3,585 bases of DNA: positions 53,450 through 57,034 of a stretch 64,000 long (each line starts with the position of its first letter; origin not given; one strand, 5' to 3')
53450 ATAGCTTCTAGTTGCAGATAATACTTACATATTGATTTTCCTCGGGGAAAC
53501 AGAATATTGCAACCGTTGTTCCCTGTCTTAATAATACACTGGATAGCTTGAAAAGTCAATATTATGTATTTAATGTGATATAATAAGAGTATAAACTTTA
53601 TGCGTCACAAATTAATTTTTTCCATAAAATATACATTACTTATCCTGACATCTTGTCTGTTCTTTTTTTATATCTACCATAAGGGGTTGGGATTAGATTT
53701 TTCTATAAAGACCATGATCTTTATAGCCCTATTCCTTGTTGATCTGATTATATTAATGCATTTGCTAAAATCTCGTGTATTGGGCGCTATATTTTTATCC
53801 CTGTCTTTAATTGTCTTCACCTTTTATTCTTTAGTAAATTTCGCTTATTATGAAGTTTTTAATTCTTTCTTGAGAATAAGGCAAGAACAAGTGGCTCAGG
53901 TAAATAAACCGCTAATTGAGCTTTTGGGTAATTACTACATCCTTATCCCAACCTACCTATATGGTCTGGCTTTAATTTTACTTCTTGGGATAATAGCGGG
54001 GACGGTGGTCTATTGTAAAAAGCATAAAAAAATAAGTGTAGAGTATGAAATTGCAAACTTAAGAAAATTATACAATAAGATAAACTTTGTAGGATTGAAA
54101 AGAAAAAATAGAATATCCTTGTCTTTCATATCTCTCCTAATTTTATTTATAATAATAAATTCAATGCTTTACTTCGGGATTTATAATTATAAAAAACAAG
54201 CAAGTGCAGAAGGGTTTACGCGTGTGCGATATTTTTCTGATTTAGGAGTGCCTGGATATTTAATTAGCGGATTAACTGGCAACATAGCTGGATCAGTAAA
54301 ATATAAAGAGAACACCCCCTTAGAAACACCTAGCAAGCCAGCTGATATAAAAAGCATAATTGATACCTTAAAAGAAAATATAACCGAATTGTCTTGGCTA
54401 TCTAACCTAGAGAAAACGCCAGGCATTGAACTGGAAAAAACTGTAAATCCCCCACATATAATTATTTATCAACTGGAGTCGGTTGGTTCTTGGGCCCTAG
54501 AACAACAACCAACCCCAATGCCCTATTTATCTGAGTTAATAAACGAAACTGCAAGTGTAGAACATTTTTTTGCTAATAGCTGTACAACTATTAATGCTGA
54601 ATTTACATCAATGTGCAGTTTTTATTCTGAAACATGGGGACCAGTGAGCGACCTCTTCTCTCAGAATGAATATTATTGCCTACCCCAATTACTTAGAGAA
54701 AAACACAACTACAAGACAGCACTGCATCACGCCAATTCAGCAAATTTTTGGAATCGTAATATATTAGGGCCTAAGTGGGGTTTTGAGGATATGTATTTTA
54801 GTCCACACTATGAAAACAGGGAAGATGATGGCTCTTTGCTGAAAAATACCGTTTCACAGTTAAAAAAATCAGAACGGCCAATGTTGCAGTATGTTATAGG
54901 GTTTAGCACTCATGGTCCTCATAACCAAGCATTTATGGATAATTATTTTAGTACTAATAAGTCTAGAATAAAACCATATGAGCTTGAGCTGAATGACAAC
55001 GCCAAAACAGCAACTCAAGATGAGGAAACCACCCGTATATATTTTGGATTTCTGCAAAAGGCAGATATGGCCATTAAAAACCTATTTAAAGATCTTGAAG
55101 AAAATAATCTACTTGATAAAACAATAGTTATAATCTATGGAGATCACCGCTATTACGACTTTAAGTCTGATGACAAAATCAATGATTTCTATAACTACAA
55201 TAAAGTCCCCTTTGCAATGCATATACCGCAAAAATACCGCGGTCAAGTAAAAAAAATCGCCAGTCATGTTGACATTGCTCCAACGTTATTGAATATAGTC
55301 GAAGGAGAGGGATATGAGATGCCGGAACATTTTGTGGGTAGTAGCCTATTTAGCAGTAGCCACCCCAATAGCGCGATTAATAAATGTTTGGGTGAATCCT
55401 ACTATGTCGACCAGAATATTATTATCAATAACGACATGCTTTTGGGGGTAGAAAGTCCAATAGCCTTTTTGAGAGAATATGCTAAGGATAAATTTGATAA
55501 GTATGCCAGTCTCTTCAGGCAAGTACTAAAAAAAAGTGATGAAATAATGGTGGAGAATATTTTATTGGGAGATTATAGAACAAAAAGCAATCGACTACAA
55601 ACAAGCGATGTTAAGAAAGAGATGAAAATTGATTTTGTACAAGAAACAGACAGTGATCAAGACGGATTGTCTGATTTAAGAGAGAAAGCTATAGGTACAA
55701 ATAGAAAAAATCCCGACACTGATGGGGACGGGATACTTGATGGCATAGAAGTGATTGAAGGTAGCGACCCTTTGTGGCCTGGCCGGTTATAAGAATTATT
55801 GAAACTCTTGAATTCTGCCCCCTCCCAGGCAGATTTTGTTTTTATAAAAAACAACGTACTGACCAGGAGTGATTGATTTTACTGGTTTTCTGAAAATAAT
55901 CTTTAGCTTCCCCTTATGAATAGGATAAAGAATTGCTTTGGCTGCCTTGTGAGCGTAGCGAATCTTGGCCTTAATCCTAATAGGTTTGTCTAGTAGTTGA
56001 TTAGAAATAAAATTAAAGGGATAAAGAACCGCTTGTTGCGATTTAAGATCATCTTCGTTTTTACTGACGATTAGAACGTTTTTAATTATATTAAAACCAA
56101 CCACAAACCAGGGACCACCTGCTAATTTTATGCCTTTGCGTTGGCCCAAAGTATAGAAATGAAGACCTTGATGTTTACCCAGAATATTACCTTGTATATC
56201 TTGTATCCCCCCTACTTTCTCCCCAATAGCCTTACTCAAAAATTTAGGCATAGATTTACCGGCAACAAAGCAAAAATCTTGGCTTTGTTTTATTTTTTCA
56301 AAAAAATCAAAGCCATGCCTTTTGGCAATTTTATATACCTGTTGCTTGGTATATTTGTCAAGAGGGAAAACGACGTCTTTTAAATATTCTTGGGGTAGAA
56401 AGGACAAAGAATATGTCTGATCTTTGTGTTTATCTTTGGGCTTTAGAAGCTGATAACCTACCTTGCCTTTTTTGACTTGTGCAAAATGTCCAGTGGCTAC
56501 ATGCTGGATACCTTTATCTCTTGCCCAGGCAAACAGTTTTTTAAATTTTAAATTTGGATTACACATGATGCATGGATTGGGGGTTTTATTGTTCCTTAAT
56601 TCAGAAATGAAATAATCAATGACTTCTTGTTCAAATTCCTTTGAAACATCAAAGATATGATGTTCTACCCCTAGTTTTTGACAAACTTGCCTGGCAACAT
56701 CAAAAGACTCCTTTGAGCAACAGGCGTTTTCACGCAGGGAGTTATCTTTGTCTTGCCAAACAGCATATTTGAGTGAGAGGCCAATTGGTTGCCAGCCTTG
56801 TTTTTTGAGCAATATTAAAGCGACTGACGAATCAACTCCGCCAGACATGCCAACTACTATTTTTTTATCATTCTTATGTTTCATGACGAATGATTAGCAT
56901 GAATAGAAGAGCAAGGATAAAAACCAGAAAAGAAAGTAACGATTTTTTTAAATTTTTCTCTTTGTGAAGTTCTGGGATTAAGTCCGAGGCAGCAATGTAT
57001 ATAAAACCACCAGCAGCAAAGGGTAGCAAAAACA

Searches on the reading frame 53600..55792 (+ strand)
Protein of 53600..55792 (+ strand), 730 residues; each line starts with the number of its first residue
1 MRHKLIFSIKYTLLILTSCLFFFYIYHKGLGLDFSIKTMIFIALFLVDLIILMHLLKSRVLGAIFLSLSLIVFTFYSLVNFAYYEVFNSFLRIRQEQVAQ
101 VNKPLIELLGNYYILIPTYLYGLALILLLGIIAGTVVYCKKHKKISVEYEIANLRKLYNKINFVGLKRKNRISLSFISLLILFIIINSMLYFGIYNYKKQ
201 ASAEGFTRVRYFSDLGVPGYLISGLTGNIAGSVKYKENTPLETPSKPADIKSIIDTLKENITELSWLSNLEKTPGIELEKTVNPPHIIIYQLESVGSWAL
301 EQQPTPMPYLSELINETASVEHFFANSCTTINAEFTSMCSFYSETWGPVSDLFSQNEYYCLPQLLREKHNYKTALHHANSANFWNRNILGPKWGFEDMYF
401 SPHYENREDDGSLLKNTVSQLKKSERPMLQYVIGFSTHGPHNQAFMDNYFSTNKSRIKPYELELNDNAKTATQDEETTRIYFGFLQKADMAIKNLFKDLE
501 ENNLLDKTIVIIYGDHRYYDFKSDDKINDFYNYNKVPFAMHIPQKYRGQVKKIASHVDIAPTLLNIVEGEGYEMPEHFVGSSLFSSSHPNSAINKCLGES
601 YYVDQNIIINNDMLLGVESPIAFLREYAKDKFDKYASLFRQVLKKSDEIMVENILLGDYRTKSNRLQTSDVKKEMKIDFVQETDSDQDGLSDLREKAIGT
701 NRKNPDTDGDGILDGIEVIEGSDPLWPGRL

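Call 7: search_protein_families(library=pfam, proteins=[window:53600-55792:+], max_evalue=0.01)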
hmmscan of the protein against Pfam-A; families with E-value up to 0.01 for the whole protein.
window:53600-55792:+ (730 aa): 4 families
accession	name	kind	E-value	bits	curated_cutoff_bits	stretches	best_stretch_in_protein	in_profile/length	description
PF00884.28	Sulfatase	-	5.1e-27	95.4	25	1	285-566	1-298/301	Sulfatase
PF18884.5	TSP3_bac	-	3.2e-11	43.3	25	1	706-725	1-20/22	Bacterial TSP3 repeat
PF02995.22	DUF229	-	0.00053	19.2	25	1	478-517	303-344/496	Protein of unknown function (DUF229)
PF01663.27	Phosphodiest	-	0.0021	18.1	23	1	483-526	186-228/342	Type I phosphodiesterase / nucleotide pyrophosphatase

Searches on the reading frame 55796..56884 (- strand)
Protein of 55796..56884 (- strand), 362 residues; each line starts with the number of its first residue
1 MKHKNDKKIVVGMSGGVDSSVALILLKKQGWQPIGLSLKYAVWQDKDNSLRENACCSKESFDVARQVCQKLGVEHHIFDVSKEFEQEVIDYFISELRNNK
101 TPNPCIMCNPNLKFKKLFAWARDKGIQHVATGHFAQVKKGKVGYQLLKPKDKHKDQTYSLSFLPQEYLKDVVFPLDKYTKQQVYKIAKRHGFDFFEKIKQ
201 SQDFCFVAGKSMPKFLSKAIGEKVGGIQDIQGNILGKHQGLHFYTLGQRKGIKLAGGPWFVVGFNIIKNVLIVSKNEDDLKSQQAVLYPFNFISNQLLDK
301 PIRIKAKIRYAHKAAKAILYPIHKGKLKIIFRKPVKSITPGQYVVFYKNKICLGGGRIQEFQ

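Call 43: find_homologous_proteins(query=window:55796-56884:-, max_evalue=1e-100)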
Query window:55796-56884:- (362 aa): 547 proteins with E <= 1e-100 among 8000 candidates; the best 120 are listed.
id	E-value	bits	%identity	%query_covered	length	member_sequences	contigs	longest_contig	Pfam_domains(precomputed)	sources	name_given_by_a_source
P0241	9.6e-244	826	100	100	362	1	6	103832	PF20259.4,PF03054.23,PF06508.20,PF01171.27,PF20258.5,PF02540.24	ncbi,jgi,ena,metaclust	metaclust:\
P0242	2.3e-187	640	75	97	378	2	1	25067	PF20259.4,PF03054.23,PF06508.20,PF20258.5,PF02540.24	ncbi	ncbi:MAG: tRNA 2-thiouridine(34) synthase MnmA [Candidatus Kuenenbacteria bacterium]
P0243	1.5e-156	539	64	99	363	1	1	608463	PF20259.4,PF03054.23,PF06508.20,PF01171.27,PF20258.5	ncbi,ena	-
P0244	6.8e-156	537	65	99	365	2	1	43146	PF20259.4,PF03054.23,PF06508.20,PF01171.27,PF20258.5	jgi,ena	-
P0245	5.8e-154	531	65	96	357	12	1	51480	PF20259.4,PF03054.23,PF20258.5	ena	-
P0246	9.9e-153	527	65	98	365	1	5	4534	PF20259.4,PF03054.23,PF06508.20,PF01171.27,PF20258.5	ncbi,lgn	-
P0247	4.0e-152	525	65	99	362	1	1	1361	PF20259.4,PF03054.23,PF06508.20,PF01171.27,PF20258.5,PF02540.24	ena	-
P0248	4.8e-152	524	63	99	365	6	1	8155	PF20259.4,PF03054.23,PF06508.20,PF01171.27,PF20258.5,PF02540.24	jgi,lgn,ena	-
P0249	1.1e-151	523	63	99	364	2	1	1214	PF20259.4,PF03054.23,PF06508.20,PF01171.27,PF20258.5,PF02540.24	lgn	-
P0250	2.4e-151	522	64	99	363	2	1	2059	PF20259.4,PF03054.23,PF06508.20,PF01171.27,PF20258.5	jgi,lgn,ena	-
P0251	4.3e-151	521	64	99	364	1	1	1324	PF20259.4,PF03054.23,PF06508.20,PF01171.27,PF20258.5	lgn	-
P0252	1.5e-150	519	63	98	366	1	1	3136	PF20259.4,PF03054.23,PF01171.27,PF20258.5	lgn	-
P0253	4.2e-150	518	63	99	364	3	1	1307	PF20259.4,PF03054.23,PF06508.20,PF01171.27,PF20258.5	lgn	-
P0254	5.4e-150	517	64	96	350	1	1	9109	PF20259.4,PF03054.23,PF20258.5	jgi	-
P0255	4.7e-149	514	62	99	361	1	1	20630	PF20259.4,PF03054.23,PF06508.20,PF20258.5,PF02540.24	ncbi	-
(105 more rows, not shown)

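Call 44: find_encoding_contigs(protein=P0243, flank=7000, max_places=2)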
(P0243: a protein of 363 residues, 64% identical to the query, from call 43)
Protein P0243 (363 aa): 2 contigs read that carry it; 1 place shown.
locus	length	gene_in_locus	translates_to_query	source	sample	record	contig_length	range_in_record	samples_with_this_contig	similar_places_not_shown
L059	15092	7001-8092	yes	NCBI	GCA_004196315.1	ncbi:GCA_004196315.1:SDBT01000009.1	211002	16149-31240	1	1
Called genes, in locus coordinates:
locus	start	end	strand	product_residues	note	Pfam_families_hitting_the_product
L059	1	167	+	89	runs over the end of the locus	-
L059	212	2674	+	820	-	PF00403:HMA, PF00122:E1-E2_ATPase, PF00702:Hydrolase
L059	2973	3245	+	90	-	PF02583:Trns_repr_metal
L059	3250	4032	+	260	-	PF10080:FtrD-like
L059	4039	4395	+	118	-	-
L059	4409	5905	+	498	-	PF00403:HMA, PF13386:DsbD_2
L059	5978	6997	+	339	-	PF00389:2-Hacid_dh, PF02826:2-Hacid_dh_C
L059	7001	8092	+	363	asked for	PF01171:ATP_bind_3 (weak), PF03054:tRNA_Me_trans, PF06508:QueC, PF20259:tRNA_Me_trans_M, PF20258:tRNA_Me_trans_C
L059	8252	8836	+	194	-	PF00210:Ferritin, PF02915:Rubrerythrin, PF23458:DUF7130 (weak), PF21349:RUBY_RBDX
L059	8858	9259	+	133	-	PF06397:Desulfoferrod_N, PF01880:Desulfoferrodox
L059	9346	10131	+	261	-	PF02906:Fe_hyd_lg_C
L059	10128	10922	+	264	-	PF04015:DUF362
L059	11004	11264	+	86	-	PF04070:DUF378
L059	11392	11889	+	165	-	PF01569:PAP2, PF14360:PAP2_C (weak)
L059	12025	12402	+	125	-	-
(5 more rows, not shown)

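Call 45: find_encoding_contigs(protein=P0244, flank=7000, max_places=2)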
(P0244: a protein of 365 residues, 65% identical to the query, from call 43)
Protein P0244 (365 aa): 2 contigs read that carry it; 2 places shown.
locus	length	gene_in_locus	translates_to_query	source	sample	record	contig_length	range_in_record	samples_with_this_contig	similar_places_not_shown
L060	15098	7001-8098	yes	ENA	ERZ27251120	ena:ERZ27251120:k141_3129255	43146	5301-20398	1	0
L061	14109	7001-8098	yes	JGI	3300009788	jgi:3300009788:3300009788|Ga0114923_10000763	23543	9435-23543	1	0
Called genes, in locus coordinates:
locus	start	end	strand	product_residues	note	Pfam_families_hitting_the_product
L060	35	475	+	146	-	-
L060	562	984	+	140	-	-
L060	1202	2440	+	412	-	-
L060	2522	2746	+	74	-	-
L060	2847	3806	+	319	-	PF00438:S-AdoMet_synt_N, PF02772:S-AdoMet_synt_M, PF02773:S-AdoMet_synt_C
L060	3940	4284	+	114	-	PF02583:Trns_repr_metal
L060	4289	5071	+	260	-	PF10080:FtrD-like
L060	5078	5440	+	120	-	-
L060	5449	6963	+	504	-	PF00403:HMA, PF13386:DsbD_2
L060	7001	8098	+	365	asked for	PF01171:ATP_bind_3, PF03054:tRNA_Me_trans, PF06508:QueC, PF20259:tRNA_Me_trans_M, PF20258:tRNA_Me_trans_C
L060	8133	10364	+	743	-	PF00403:HMA, PF00122:E1-E2_ATPase, PF00702:Hydrolase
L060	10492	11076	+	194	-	PF00210:Ferritin, PF02915:Rubrerythrin, PF23458:DUF7130 (weak), PF21349:RUBY_RBDX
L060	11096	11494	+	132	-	PF06397:Desulfoferrod_N, PF01880:Desulfoferrodox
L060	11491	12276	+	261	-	PF02906:Fe_hyd_lg_C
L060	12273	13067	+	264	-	PF04015:DUF362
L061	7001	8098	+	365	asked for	PF01171:ATP_bind_3, PF03054:tRNA_Me_trans, PF06508:QueC, PF20259:tRNA_Me_trans_M, PF20258:tRNA_Me_trans_C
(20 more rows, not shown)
